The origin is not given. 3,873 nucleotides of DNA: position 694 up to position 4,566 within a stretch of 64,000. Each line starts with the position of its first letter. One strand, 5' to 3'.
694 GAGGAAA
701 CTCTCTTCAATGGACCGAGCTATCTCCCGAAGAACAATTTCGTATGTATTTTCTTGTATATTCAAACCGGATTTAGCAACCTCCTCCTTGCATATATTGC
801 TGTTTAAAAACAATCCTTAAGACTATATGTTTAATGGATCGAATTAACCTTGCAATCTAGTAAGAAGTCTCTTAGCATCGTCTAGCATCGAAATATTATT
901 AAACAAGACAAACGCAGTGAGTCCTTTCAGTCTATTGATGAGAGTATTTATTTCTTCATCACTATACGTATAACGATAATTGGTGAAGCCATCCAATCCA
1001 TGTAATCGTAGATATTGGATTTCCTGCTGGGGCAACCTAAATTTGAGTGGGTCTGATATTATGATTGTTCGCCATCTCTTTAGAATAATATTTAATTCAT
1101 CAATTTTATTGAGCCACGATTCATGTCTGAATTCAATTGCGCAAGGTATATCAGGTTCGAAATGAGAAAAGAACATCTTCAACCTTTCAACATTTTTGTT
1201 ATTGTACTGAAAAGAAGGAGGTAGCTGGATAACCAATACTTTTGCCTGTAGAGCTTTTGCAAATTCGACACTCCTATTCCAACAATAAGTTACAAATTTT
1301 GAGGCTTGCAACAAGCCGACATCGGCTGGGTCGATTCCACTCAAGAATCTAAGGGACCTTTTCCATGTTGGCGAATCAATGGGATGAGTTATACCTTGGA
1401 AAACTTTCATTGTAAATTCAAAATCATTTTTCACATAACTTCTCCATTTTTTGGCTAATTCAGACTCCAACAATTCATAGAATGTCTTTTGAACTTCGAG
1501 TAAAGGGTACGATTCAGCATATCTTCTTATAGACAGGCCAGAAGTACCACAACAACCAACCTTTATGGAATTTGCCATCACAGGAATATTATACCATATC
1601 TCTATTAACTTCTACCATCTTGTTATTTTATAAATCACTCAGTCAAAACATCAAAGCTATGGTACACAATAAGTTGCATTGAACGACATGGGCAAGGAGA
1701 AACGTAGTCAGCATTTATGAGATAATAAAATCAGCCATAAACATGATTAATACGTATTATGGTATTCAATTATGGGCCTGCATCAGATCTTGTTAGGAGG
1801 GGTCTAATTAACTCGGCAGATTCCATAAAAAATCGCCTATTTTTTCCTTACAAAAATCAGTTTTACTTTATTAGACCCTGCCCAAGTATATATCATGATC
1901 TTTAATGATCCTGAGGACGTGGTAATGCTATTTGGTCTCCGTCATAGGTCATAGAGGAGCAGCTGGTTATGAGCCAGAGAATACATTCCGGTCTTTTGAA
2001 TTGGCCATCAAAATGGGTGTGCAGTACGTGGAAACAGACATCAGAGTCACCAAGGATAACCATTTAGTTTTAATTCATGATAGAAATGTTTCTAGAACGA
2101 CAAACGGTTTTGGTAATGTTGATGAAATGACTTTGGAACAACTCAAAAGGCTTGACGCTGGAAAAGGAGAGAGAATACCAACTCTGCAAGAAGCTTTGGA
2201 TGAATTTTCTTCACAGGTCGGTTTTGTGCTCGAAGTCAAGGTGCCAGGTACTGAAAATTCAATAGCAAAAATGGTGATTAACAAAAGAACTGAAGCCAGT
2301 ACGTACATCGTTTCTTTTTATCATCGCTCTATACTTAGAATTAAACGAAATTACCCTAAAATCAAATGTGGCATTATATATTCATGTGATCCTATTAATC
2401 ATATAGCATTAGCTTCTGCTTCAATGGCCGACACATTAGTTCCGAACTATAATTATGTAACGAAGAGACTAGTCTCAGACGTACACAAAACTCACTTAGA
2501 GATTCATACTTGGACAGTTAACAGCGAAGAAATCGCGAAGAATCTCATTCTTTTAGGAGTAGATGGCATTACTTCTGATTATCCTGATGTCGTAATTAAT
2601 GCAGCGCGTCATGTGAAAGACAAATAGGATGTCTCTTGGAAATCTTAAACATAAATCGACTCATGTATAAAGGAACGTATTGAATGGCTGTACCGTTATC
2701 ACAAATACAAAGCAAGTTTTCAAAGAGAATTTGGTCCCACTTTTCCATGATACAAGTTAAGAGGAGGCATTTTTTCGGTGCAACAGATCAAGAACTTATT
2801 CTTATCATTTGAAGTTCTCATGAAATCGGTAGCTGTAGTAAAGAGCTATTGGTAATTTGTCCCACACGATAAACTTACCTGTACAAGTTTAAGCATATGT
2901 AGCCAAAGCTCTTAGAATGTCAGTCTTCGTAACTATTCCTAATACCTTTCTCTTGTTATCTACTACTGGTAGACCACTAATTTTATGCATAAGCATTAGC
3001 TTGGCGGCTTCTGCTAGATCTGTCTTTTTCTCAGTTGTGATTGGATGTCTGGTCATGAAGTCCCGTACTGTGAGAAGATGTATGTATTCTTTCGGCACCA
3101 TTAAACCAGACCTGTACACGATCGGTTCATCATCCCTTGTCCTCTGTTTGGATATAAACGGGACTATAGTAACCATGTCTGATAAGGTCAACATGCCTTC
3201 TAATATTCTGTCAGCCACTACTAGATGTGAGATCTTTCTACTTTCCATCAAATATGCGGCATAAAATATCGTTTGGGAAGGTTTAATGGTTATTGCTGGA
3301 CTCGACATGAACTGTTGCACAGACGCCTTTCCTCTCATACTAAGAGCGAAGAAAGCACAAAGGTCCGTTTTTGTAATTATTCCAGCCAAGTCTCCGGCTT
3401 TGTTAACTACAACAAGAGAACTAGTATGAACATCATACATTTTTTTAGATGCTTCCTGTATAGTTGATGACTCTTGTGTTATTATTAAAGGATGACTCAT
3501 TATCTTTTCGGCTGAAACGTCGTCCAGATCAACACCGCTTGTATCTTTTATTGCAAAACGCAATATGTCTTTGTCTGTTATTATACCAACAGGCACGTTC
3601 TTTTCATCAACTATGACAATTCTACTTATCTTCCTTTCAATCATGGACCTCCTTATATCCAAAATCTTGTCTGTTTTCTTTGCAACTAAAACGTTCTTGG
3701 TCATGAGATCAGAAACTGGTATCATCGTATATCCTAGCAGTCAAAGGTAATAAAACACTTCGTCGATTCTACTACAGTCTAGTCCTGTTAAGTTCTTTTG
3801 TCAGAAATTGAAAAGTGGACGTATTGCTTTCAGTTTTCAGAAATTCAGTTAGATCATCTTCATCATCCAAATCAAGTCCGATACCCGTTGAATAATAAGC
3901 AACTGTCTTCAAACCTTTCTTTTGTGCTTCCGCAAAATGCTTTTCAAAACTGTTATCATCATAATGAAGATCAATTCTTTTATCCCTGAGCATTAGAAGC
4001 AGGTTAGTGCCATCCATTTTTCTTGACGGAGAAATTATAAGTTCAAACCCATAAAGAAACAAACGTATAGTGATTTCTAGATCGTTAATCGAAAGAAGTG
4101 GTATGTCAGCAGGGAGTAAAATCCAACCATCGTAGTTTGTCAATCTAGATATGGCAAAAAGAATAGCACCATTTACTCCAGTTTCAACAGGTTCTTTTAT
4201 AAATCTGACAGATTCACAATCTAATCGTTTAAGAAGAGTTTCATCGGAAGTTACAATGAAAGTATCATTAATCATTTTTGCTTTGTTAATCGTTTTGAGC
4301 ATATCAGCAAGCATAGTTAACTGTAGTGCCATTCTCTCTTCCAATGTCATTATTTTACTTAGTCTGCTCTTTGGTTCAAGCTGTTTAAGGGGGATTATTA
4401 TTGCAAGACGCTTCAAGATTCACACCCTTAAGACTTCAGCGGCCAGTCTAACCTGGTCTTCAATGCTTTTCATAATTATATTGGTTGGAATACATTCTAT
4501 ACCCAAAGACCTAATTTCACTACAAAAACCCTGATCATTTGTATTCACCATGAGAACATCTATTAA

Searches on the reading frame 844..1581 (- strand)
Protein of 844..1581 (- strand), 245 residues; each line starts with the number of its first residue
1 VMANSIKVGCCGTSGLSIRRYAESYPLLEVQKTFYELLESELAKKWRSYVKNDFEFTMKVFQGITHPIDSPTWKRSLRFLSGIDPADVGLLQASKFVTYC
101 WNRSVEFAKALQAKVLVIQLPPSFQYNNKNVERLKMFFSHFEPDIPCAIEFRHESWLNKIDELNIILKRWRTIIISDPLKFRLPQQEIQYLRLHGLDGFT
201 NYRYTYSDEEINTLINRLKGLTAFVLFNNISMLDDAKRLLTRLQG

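Call 68: search_protein_families(library=pfam, proteins=[window:844-1581:-], max_evalue=0.00001)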
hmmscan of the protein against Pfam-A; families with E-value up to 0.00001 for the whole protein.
window:844-1581:- (245 aa): 1 family
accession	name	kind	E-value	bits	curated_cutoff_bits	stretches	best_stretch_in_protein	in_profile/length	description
PF01904.24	DUF72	-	1.3e-35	123.9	25.3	1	18-239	11-214/217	Protein of unknown function DUF72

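Call 80: find_encoding_contigs(protein=window:844-1581:-, flank=10000, max_places=1)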
Protein window:844-1581:- (245 aa): no gene with exactly this product is on record in the collection.

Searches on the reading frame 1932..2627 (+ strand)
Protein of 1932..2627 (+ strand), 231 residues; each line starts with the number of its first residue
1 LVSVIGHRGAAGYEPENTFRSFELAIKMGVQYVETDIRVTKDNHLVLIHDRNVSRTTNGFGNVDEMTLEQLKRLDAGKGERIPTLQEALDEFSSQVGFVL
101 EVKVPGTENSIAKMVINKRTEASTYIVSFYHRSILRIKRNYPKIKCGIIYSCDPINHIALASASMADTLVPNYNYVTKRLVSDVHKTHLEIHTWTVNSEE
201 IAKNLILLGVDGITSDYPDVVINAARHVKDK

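Call 68: search_protein_families(library=pfam, proteins=[window:1932-2627:+], max_evalue=0.00001)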
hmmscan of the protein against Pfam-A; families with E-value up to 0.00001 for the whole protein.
window:1932-2627:+ (231 aa): 2 families
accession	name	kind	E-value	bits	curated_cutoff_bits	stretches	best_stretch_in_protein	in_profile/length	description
PF03009.23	GDPD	-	3.6e-45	155.4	23.6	1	7-219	1-243/244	Glycerophosphoryl diester phosphodiesterase family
PF13653.12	GDPD_2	-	3.2e-06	27.9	27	0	193-219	4-30/30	Glycerophosphoryl diester phosphodiesterase family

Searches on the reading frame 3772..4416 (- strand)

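Call 68: search_protein_families(library=pfam, proteins=[window:3772-4416:-], max_evalue=0.00001)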
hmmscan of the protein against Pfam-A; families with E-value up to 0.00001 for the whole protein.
window:3772-4416:- (214 aa): 2 families
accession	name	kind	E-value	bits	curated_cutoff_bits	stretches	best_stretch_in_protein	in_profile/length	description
PF01983.22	CofC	-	9.3e-34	117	22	1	5-207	2-197/217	Guanylyl transferase CofC like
PF12804.13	NTP_transf_3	-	4.9e-06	27.2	27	1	34-117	25-108/160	MobA-like NTP transferase domain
